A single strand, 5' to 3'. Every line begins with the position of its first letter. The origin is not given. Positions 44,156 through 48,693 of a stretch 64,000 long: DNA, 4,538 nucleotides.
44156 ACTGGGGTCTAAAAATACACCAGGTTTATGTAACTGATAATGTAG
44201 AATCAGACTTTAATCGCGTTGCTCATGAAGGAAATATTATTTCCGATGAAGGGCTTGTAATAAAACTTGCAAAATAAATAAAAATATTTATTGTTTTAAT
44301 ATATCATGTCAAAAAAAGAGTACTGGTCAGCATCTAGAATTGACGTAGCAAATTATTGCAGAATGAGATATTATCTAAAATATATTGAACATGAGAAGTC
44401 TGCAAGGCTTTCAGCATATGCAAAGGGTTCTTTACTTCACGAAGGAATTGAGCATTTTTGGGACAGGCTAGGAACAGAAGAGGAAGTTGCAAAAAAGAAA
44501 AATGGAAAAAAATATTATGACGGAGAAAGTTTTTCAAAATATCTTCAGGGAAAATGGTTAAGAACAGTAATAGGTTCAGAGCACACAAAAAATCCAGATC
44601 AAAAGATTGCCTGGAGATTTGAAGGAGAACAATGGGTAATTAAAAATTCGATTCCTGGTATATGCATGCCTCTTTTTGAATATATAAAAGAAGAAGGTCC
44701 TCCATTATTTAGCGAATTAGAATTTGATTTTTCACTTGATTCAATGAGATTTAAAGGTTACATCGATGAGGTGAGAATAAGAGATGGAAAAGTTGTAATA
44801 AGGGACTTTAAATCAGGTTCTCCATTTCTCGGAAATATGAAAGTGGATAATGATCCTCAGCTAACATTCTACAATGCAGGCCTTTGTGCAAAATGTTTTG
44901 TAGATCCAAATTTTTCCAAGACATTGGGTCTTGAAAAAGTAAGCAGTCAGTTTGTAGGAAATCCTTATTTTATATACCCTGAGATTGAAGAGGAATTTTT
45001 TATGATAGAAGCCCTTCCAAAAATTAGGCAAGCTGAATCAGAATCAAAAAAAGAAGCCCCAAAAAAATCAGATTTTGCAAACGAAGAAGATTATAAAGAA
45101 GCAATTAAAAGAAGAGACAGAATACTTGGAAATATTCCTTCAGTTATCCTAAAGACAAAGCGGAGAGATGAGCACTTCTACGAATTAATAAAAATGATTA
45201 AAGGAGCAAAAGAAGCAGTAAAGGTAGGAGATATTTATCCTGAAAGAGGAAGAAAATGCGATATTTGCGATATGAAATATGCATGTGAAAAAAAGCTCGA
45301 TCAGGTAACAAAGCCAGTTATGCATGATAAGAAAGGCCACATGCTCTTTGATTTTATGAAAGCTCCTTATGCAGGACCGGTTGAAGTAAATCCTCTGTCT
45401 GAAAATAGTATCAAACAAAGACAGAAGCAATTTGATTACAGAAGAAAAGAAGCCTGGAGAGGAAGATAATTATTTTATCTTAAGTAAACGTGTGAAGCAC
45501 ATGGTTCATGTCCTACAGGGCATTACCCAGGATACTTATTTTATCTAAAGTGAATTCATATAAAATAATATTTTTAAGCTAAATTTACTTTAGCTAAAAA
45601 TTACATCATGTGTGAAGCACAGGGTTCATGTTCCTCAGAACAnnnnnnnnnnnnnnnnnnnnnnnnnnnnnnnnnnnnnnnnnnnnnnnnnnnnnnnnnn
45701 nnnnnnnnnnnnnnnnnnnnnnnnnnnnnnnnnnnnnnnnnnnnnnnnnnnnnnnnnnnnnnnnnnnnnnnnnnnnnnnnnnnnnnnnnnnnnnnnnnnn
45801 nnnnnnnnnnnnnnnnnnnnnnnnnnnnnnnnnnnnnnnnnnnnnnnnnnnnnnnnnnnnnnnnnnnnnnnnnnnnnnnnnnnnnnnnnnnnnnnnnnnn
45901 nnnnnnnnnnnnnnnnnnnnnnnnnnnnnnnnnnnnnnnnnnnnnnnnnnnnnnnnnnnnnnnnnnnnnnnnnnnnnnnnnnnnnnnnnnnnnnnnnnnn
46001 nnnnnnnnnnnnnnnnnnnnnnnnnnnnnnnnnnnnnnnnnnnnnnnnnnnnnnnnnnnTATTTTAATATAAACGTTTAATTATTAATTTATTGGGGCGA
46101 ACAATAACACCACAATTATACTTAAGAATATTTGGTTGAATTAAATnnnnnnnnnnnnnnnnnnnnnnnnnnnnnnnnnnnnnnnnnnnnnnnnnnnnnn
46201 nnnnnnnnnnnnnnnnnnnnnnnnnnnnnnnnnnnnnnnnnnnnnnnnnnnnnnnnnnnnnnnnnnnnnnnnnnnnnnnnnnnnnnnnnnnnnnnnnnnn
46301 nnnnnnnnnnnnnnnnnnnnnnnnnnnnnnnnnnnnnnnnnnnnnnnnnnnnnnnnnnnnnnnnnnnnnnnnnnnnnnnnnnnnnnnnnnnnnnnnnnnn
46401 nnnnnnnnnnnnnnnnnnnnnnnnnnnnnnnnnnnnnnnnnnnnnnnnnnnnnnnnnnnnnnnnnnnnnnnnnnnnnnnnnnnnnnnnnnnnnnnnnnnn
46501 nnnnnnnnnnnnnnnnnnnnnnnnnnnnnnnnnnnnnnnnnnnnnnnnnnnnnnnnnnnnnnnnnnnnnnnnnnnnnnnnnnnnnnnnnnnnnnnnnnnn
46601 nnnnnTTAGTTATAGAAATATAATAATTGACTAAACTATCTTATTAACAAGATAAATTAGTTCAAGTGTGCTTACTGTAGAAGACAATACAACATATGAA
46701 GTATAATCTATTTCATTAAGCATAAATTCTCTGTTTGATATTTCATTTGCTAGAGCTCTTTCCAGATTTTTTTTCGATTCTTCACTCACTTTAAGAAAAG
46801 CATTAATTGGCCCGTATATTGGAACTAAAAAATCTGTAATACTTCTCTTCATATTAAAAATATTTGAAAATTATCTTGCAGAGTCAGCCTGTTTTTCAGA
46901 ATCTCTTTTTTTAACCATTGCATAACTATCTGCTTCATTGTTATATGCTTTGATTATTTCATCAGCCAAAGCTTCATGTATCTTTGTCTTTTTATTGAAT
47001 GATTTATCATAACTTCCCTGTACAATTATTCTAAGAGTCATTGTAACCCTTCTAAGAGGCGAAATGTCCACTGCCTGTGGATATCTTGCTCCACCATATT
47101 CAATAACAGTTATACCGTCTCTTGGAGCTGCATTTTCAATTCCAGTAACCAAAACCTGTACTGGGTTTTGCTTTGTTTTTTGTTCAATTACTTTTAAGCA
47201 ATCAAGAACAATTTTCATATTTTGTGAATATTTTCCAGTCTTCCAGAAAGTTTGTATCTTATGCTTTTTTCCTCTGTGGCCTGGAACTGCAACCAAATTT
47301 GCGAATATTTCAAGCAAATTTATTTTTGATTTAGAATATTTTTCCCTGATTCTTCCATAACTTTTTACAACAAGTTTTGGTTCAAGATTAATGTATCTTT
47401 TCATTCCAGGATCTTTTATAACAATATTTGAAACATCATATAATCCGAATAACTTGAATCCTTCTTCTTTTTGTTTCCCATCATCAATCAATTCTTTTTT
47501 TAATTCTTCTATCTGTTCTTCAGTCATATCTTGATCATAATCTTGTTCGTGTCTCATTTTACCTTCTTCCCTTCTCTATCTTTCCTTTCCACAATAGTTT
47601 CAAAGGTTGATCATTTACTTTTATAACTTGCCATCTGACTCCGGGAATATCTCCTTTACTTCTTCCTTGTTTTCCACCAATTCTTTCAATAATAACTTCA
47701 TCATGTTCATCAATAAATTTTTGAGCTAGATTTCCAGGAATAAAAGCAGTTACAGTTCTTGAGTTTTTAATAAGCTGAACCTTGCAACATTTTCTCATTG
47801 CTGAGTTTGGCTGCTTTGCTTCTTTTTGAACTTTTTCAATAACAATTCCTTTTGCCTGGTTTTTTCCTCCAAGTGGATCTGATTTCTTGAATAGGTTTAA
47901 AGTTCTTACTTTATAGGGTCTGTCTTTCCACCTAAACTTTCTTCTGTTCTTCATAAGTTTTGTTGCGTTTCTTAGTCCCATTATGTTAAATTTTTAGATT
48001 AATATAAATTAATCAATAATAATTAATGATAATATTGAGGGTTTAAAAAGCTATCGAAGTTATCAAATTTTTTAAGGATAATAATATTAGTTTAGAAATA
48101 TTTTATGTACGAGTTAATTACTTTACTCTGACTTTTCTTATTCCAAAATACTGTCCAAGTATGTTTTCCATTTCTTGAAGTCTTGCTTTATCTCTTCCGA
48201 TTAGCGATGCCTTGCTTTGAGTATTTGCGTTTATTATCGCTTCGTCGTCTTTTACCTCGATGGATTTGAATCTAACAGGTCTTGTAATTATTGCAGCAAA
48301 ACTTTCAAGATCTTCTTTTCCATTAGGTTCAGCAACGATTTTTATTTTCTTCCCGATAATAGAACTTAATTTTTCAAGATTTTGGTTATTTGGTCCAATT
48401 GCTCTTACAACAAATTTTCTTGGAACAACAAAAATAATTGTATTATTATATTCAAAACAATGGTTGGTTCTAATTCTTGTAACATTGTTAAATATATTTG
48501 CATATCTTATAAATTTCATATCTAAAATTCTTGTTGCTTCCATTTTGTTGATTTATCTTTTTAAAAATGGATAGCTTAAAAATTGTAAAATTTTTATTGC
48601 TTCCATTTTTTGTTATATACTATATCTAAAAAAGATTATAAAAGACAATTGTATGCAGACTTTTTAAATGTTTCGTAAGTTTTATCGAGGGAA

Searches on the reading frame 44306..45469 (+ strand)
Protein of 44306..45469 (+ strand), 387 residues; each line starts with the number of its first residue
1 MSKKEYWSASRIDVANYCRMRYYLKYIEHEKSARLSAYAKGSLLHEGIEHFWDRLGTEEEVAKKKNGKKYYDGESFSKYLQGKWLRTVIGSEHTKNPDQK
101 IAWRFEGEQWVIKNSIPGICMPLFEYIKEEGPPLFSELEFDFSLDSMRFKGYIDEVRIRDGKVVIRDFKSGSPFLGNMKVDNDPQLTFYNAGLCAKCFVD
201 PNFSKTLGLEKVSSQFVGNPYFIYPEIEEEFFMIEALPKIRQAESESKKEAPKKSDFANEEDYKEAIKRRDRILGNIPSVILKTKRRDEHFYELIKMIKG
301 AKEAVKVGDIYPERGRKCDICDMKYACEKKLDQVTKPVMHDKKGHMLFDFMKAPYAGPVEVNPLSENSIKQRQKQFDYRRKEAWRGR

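Call 44: search_protein_families(library=pfam, proteins=[window:44306-45469:+], max_evalue=0.001)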
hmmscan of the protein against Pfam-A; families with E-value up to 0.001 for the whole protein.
window:44306-45469:+ (387 aa): 1 family
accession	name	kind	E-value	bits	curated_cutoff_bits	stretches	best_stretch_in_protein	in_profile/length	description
PF12705.13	PDDEXK_1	-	4.8e-21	76.3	22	1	7-327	2-246/247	PD-(D/E)XK nuclease superfamily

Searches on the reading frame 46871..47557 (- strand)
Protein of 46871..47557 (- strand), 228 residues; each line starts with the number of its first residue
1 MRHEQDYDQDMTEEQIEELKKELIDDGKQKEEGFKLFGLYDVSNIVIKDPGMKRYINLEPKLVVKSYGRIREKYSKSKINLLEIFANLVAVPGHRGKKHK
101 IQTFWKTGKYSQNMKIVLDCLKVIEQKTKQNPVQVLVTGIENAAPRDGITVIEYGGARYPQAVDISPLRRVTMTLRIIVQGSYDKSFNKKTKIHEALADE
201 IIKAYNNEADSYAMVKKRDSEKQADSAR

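Call 8: search_protein_families(library=ncbifam, proteins=[window:46871-47557:-], max_evalue=1e-10)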
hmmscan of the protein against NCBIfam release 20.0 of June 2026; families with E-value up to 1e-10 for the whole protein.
window:46871-47557:- (228 aa): 3 families
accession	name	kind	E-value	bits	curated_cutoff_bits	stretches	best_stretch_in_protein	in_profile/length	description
NF003106.0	PRK04027.1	equivalog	2.5e-60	203.3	225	1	29-228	6-195/195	30S ribosomal protein S7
TIGR01028.1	uS7_euk_arch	equivalog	2.1e-52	177.5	200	1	35-228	3-186/186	30S ribosomal protein S7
TIGR01029.1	rpsG_bact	equivalog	4.3e-15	56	135.85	1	101-223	25-142/154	30S ribosomal protein S7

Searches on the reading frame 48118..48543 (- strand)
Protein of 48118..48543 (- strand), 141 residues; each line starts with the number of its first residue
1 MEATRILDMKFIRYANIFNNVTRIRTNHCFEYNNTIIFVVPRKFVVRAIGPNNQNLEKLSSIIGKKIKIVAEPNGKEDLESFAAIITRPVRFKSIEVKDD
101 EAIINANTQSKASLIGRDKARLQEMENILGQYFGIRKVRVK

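Call 54: search_protein_families(library=pfam, proteins=[window:48118-48543:-], max_evalue=0.01)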
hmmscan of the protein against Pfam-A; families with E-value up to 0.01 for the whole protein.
window:48118-48543:- (141 aa): 2 families
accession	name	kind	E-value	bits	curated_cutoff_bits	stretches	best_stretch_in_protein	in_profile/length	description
PF07650.23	KH_2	-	0.0017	18.6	22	0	34-101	25-77/78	KH domain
PF00013.35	KH_1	-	0.004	17.3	21.5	0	35-74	1-41/66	KH domain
